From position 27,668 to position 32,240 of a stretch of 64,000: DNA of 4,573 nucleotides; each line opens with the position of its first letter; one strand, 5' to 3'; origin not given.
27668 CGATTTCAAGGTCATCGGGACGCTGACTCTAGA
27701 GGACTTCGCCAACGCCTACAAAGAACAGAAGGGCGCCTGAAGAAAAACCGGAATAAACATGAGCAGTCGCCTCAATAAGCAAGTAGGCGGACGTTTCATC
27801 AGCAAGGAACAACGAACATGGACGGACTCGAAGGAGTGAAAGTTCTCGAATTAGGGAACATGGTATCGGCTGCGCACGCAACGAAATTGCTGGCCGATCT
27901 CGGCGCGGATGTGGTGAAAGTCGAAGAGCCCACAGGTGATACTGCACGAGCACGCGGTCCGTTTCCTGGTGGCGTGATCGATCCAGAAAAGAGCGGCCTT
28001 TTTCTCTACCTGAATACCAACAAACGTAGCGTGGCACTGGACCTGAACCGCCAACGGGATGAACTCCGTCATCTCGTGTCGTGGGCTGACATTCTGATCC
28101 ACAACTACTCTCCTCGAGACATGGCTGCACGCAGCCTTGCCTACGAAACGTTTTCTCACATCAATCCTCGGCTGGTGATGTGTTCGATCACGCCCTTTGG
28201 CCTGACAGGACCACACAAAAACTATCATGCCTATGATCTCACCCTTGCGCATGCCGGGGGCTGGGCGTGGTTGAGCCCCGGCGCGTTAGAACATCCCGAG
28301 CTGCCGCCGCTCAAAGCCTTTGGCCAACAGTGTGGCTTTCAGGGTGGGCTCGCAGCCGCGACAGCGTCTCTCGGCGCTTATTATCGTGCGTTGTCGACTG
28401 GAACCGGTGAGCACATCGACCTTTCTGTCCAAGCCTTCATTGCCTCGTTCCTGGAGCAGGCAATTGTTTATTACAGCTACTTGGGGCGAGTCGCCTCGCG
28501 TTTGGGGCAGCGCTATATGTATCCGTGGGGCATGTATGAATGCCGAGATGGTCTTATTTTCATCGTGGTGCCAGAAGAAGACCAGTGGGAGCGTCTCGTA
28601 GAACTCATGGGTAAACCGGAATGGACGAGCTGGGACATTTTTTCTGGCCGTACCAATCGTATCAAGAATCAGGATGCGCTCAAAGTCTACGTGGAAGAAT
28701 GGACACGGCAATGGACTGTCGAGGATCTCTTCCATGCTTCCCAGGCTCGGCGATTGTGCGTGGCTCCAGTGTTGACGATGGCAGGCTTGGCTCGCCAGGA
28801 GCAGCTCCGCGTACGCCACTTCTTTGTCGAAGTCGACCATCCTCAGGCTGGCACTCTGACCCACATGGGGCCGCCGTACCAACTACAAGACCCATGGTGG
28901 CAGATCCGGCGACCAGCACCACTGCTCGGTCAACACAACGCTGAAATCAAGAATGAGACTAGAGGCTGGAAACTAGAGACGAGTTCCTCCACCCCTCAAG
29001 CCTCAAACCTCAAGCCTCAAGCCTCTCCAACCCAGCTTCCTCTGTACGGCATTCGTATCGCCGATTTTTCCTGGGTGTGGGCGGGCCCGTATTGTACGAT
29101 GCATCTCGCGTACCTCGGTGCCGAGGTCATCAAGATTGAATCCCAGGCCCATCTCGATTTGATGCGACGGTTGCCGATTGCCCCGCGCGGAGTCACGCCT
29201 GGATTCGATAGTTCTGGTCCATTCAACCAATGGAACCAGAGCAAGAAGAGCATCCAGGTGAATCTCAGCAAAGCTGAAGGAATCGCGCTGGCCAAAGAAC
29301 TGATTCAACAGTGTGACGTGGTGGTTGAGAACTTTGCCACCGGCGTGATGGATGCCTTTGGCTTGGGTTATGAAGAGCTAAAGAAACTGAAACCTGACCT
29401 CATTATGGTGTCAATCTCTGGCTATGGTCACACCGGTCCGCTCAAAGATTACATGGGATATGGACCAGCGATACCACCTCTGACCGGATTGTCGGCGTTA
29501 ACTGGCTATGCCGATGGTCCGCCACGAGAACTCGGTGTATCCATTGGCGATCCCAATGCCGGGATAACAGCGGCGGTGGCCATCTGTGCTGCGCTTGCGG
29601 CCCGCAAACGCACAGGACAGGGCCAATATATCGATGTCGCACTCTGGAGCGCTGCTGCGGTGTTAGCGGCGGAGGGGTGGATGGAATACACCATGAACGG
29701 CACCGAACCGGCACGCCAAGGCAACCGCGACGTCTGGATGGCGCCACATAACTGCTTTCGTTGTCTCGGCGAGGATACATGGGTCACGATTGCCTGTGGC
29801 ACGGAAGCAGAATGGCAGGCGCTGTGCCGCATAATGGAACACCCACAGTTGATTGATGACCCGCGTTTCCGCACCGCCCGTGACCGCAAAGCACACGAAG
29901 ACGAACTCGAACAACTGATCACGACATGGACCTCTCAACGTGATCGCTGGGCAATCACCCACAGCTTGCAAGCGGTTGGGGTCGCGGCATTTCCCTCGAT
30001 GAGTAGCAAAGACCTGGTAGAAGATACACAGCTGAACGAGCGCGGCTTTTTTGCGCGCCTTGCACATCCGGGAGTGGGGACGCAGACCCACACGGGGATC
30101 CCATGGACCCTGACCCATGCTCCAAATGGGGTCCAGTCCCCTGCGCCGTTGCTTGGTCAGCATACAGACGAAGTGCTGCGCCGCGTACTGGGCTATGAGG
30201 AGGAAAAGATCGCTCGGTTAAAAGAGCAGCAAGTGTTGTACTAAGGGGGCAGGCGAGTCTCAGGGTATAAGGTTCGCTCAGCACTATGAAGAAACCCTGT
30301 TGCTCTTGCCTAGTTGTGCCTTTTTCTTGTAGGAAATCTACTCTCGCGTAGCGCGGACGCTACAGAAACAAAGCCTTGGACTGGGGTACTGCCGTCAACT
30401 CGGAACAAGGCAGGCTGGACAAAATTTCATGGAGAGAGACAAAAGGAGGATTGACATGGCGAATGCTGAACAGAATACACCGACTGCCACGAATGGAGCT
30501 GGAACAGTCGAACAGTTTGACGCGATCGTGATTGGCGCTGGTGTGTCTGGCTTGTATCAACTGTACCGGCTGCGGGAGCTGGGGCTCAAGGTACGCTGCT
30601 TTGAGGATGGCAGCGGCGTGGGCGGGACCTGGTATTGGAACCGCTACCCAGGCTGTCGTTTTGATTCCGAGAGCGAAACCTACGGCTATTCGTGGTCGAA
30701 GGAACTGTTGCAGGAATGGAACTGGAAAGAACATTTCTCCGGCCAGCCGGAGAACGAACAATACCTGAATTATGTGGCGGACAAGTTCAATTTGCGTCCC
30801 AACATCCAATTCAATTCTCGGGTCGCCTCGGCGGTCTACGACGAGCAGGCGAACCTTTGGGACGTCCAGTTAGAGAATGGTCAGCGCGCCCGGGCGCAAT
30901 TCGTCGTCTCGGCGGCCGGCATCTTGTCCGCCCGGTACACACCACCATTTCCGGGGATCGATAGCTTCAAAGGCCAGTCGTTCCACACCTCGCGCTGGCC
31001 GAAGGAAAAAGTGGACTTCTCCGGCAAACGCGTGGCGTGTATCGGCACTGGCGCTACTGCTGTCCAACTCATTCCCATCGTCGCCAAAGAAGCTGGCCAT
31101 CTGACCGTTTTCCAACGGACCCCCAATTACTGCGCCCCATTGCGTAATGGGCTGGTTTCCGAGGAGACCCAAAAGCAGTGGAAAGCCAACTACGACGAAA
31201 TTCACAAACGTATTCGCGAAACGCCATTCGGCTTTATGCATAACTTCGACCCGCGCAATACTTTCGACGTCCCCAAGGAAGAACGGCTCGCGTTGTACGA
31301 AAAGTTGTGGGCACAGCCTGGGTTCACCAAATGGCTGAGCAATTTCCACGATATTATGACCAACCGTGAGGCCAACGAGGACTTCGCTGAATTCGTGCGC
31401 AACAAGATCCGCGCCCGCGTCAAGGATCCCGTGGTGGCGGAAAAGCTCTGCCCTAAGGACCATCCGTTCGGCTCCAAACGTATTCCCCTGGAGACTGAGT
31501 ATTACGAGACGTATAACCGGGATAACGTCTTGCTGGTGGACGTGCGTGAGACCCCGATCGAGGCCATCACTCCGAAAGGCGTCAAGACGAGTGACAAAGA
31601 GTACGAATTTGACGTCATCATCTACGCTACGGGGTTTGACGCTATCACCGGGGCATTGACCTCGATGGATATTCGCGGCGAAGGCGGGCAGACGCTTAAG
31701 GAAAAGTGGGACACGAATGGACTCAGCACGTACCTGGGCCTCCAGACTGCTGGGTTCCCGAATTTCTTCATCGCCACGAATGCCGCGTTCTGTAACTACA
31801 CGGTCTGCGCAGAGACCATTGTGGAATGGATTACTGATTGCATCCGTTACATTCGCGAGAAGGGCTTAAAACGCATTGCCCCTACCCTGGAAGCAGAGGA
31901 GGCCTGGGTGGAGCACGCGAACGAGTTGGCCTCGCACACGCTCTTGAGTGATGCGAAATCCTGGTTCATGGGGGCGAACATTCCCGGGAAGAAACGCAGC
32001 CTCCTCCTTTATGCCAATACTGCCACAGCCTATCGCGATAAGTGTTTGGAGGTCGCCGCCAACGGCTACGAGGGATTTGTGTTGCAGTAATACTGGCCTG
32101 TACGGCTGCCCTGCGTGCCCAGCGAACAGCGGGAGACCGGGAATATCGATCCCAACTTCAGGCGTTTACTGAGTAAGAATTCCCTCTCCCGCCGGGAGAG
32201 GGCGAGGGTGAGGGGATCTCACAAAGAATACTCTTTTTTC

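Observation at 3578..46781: Seven type-I Baeyer-Villiger monooxygenase paralogues packed into 43 kb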

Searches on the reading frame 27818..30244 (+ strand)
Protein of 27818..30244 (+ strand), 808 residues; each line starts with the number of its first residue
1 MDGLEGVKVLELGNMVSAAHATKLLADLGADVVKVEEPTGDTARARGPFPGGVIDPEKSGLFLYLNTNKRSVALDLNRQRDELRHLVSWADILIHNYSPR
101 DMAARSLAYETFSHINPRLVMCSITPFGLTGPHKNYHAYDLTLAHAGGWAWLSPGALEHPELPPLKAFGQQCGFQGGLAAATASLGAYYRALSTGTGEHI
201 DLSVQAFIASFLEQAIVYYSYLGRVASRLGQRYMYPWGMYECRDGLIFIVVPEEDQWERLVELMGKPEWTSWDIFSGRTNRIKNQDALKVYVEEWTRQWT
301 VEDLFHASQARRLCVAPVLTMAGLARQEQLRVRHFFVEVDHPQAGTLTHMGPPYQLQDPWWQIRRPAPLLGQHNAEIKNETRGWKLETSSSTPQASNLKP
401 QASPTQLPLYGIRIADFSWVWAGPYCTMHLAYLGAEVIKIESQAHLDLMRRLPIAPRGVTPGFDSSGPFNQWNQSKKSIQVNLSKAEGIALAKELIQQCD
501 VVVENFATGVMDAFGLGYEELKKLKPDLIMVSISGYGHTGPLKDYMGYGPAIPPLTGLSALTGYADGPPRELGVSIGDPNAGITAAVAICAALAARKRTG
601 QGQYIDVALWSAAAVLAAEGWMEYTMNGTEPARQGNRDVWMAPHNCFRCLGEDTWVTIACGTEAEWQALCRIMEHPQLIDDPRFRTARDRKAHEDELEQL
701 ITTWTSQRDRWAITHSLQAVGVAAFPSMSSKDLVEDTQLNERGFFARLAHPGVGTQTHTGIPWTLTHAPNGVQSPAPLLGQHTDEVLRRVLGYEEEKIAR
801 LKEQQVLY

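Call 11: search_protein_families(library=pfam, proteins=[window:27818-30244:+], max_evalue=0.00001)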
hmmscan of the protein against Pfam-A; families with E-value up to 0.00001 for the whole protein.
window:27818-30244:+ (808 aa): 1 family
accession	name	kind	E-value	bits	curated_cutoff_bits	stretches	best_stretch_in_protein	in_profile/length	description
PF02515.22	CoA_transf_3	-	9.7e-205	680.1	23.3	2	409-783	1-366/366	CoA-transferase family III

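Call 15: find_related_loci(query=window:27818-30244:+, collection=genome_contigs, flank=10000)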
Query window:27818-30244:+ (808 aa) in genome_contigs; peptide patterns used: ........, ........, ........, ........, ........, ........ (x = any residue, [..] = any of these).
36 stretches matched a pattern; 27 encode a relative of the query (tblastn E <= 1e-3); 27 distinct loci.
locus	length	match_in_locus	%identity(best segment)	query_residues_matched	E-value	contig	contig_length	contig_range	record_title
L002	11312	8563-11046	82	1-808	0e+0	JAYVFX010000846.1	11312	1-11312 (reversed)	MAG: Deltaproteobacteria bacterium isolate GL45_Down_concoct_107 GL45_Down_concoct_107_845, whole genome shotgun sequenc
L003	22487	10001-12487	81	1-808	0e+0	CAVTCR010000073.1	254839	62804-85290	MAG: uncultured delta proteobacterium isolate MFD00962.bin.2.146 genome assembly, contig: contig_74044, whole genome sho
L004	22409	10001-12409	81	1-807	0e+0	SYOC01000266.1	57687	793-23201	MAG: Proteobacteria bacterium isolate F1-80-MAGs139 F1-80__c482867, whole genome shotgun sequence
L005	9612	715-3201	79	1-808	0e+0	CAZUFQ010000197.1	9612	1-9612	MAG TPA_asm: uncultured Enterobacteriaceae bacterium isolate binchicken_co185_61 genome assembly, contig: NODE_12379_len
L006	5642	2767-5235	80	1-808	0e+0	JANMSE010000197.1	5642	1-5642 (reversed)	MAG: Deltaproteobacteria bacterium isolate SOY_29_metabat_500 SOY_29_k141_5769724, whole genome shotgun sequence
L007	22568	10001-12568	77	3-808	0e+0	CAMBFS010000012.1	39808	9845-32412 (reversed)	MAG: Klebsiella pneumoniae isolate TH-08apr19-175 genome assembly, contig: TH-08apr19-C2442, whole genome shotgun sequen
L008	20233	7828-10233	80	1-808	0e+0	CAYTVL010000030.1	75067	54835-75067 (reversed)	MAG TPA_asm: uncultured Enterobacteriaceae bacterium isolate binchicken_co185_232 genome assembly, contig: NODE_457_leng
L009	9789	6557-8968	81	1-808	0e+0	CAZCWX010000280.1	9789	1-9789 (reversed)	MAG TPA_asm: uncultured Enterobacteriaceae bacterium isolate binchicken_co31_407 genome assembly, contig: k141_5022434,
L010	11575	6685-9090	80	3-808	0e+0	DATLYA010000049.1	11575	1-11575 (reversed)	MAG TPA_asm: Candidatus Methylomirabilota bacterium isolate SMAG_U13260 k141_588990, whole genome shotgun sequence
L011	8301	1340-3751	80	1-808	0e+0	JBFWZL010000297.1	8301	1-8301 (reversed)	MAG: Candidatus Binatia bacterium isolate CA_2019_TPBS_187 NODE_32844_length_8301_cov_2.967702_TPBS, whole genome shotgu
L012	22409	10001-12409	79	1-807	0e+0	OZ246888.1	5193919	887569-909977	MAG: Candidatus Binatia bacterium isolate 6b508bb3-31ce-4f4f-8d88-ad7b0e8f6706 genome assembly, chromosome: 1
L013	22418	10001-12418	78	1-808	0e+0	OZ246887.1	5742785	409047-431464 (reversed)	MAG: Candidatus Binatia bacterium isolate b8ec8574-1247-4dd4-b016-8701380be1a0 genome assembly, chromosome: 1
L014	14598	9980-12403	68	1-808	0e+0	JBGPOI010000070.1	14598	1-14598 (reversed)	MAG: Candidatus Binatia bacterium isolate OBJ_0618_7090110_195 k141_1087995_length_14598_cov_59.3661, whole genome shotg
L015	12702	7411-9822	65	1-808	0e+0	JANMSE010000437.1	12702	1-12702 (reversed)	MAG: Deltaproteobacteria bacterium isolate SOY_29_metabat_500 SOY_29_k141_3422913, whole genome shotgun sequence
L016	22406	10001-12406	64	1-807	0e+0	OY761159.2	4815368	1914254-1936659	MAG: Candidatus Binatia bacterium isolate a3054953-5fa8-48fb-90a5-e173aac96f7a genome assembly, chromosome: 1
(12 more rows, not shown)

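Call 46: search_protein_families(library=ncbifam, proteins=[window:27818-30244:+], max_evalue=0.001)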
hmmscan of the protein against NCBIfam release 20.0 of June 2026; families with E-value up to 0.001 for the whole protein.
window:27818-30244:+ (808 aa): 7 families
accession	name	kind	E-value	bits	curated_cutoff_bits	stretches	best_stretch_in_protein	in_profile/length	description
NF052585.1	SucGlutTfsCaiB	equivalog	7.2e-129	429.8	750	2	405-790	4-388/394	succinate--glutarate CoA-transferase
NF003809.0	PRK05398.1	subfamily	5e-126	420.6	442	3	407-806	3-415/416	formyl-CoA transferase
NF041294.1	Scnl_mescCoAtase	equivalog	6.3e-124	413.9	700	2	411-787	6-380/381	succinyl-CoA:mesaconate CoA-transferase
TIGR03253.1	oxalate_frc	equivalog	6.7e-123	410.5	504.2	3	408-807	3-416/416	formyl-CoA transferase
NF008511.0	PRK11430.1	equivalog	1.1e-102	344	522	2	406-742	7-335/381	CoA:oxalate CoA-transferase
NF002914.1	PRK03525.1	equivalog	9.8e-53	179.5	413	2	4-379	10-379/400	L-carnitine CoA-transferase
TIGR04253.1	mesacon_CoA_iso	equivalog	3.7e-38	131.6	725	2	409-806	3-399/403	2-methylfumaryl-CoA isomerase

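Call 74: search_solved_structures(query=window:27818-30244:+, max_evalue=1e-20, show_alignments=0)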
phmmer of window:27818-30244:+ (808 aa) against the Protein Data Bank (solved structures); distinct sequences matched with E-value up to 1e-20: 30.
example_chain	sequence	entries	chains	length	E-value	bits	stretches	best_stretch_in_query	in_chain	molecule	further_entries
9fn0_B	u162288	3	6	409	4.2e-72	246.6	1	407-807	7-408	Subunit of Benzylsuccinate CoA-transferase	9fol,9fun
9br7_A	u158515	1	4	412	5.2e-60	206.6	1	407-802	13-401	Succinate--hydroxymethylglutarate CoA-transferase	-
9br6_A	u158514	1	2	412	1.3e-59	205.3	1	407-802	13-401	Succinate--hydroxymethylglutarate CoA-transferase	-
10uh_A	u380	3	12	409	2.7e-56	194.3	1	406-808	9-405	Formyl-coenzyme a transferase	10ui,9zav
4ed9_A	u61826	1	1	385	3.3e-56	194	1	406-746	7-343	CAIB/BAIF family protein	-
4hl6_A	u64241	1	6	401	1.1e-51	179.1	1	392-744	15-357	Uncharacterized protein YfdE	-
2vjq_A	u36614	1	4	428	1.8e-51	178.3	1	408-613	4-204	FORMYL-COENZYME A TRANSFERASE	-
2vjp_A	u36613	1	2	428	2.1e-51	178.1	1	408-613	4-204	FORMYL-COENZYME A TRANSFERASE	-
1p5h_A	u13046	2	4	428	3.1e-51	177.6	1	408-613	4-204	Formyl-coenzyme A transferase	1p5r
2vjk_A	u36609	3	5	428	3.1e-51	177.6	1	408-613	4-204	FORMYL-COENZYME A TRANSFERASE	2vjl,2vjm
1t4c_A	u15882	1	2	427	3.6e-51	177.4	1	408-613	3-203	Formyl-CoA:oxalate CoA-transferase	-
2vjn_A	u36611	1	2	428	4.3e-51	177.1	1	408-613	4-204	FORMYL-COENZYME A TRANSFERASE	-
2vjo_A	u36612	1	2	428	4.3e-51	177.1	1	408-613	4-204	FORMYL-COENZYME A TRANSFERASE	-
1vgr_A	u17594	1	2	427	1.3e-50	175.5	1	408-613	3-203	Formyl-coenzyme A transferase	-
1t3z_A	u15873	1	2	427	2.4e-50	174.6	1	408-613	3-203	Formyl-coenzyme A transferase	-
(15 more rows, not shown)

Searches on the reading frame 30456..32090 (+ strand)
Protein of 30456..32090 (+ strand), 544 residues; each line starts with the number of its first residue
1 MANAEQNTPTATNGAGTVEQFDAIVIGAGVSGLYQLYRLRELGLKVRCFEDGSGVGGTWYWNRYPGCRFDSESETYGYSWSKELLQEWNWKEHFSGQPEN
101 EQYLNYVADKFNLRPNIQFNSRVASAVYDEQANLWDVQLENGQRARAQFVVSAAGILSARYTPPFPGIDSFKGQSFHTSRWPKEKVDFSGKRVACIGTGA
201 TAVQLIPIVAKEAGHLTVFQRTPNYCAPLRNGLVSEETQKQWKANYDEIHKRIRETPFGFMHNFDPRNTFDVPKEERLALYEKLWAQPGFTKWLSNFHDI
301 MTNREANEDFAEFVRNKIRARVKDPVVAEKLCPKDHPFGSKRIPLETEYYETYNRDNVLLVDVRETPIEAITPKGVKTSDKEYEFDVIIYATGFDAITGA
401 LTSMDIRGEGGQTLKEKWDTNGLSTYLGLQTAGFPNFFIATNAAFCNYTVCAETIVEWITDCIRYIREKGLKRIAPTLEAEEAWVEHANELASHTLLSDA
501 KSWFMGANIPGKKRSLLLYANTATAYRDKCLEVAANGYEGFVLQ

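Call 3: search_protein_families(library=pfam, proteins=[window:30456-32090:+])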
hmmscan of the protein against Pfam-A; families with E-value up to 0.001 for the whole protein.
window:30456-32090:+ (544 aa): 7 families
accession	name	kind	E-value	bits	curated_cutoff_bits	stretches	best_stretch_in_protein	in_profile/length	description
PF00743.25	FMO-like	-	1.5e-18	67.1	22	1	24-219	5-212/532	Flavin-binding monooxygenase-like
PF13738.12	Pyr_redox_3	-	3e-11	43.6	30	1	24-223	1-197/305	Pyridine nucleotide-disulphide oxidoreductase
PF07992.20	Pyr_redox_2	-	8.4e-11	42.3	26.1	1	22-236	2-187/291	Pyridine nucleotide-disulphide oxidoreductase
PF13450.12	NAD_binding_8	-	2.5e-09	37.7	21.9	1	25-75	1-51/68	NAD(P)-binding Rossmann-like domain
PF13434.12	Lys_Orn_oxgnase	-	2.9e-08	33.7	21.3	1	88-255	85-255/339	L-lysine 6-monooxygenase/L-ornithine 5-monooxygenase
PF01266.30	DAO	-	3.1e-08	34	27.9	0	22-62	1-42/353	FAD dependent oxidoreductase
PF05834.18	Lycopene_cycl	-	4.5e-05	23.1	23.4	1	22-180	1-164/380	Lycopene cyclase protein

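Call 4: search_protein_families(library=ncbifam, proteins=[window:30456-32090:+])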
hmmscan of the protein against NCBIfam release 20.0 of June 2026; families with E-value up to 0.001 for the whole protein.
window:30456-32090:+ (544 aa): 13 families
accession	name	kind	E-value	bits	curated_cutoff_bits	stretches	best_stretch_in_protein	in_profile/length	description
NF045818.1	Neo-PentlctneDsynPtlE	equivalog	5.6e-71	239.4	1100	1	15-496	43-534/587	neopentalenolactone/pentalenolactone D synthase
NF040505.1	ArsO_flavin_mono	equivalog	5.3e-25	88.6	425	1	22-232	2-202/346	ArsO family NAD(P)H-dependent flavin-containing monooxygenase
NF058570.1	trimeth_mono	equivalog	9.9e-13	48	675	1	24-203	3-207/443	trimethylamine monooxygenase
TIGR02734.1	crtI_fam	subfamily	5.2e-07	28.7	238.1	1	23-71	1-49/504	phytoene desaturase family protein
NF009410.0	PRK12771.1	subfamily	1e-05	24.4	516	0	24-58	142-176/566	NAD(P)-binding protein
TIGR03197.1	MnmC_Cterm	equivalog_domain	1.3e-05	24.4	174.2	0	22-54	1-33/400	FAD-dependent 5-carboxymethylaminomethyl-2-thiouridine(34) oxidoreductase MnmC1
TIGR01790.1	carotene-cycl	subfamily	1.9e-05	24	209.5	1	22-182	1-167/387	lycopene cyclase family protein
NF002480.1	PRK01747.1-1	equivalog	8.9e-05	21.1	540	0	5-53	233-281/645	bifunctional tRNA (5-methylaminomethyl-2-thiouridine)(34)-methyltransferase MnmC2/FAD-dependent 5-carboxymethylaminomethyl-2-thiouridine(34)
NF005545.0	PRK07208.1-1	equivalog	0.00022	19.7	451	0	20-89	7-76/504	hypothetical protein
NF005313.0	PRK06847.1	subfamily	0.00023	20.3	372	0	128-221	133-224/375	hypothetical protein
NF004776.0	PRK06116.1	equivalog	0.00025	20.2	480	0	19-224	3-201/450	glutathione-disulfide reductase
NF042421.1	hydcarot_desat_CrtD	equivalog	0.00031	19.3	500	1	22-77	3-58/487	1-hydroxycarotenoid 3,4-desaturase CrtD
NF005548.0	PRK07208.1-4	equivalog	0.00075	18.2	389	0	22-72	5-55/488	hypothetical protein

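Call 21: find_encoding_contigs(protein=window:30456-32090:+, flank=10000, max_places=6)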
Protein window:30456-32090:+ (544 aa): 2 contigs read that carry it; 1 place shown.
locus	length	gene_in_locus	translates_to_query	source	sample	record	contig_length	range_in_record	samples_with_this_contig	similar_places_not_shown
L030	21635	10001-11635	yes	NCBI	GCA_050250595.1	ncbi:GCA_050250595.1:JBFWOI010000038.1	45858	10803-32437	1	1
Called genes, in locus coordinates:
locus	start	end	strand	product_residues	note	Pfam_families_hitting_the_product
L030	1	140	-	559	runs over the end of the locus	PF02776:TPP_enzyme_N, PF00205:TPP_enzyme_M, PF02775:TPP_enzyme_C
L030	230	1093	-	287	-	PF00892:EamA, PF03151:TPT, PF00892:EamA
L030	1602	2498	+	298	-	PF05853:BKACE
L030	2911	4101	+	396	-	PF04909:Amidohydro_2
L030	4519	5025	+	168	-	PF00903:Glyoxalase, PF22677:Ble-like_N (weak), PF13669:Glyoxalase_4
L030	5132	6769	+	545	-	PF00743:FMO-like, PF01266:DAO (faint), PF07992:Pyr_redox_2, PF13450:NAD_binding_8, PF13738:Pyr_redox_3, PF13434:Lys_Orn_oxgnase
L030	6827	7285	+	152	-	-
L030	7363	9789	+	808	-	PF02515:CoA_transf_3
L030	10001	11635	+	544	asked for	PF00743:FMO-like, PF01266:DAO (faint), PF07992:Pyr_redox_2, PF13450:NAD_binding_8, PF13738:Pyr_redox_3, PF13434:Lys_Orn_oxgnase (weak)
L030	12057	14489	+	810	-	PF02515:CoA_transf_3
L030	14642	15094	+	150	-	PF00903:Glyoxalase, PF13669:Glyoxalase_4 (weak)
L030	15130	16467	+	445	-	PF00296:Bac_luciferase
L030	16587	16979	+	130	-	PF12680:SnoaL_2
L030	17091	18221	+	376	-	PF00296:Bac_luciferase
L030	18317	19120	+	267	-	PF00106:adh_short, PF08659:KR, PF01370:Epimerase (faint), PF13561:adh_short_C2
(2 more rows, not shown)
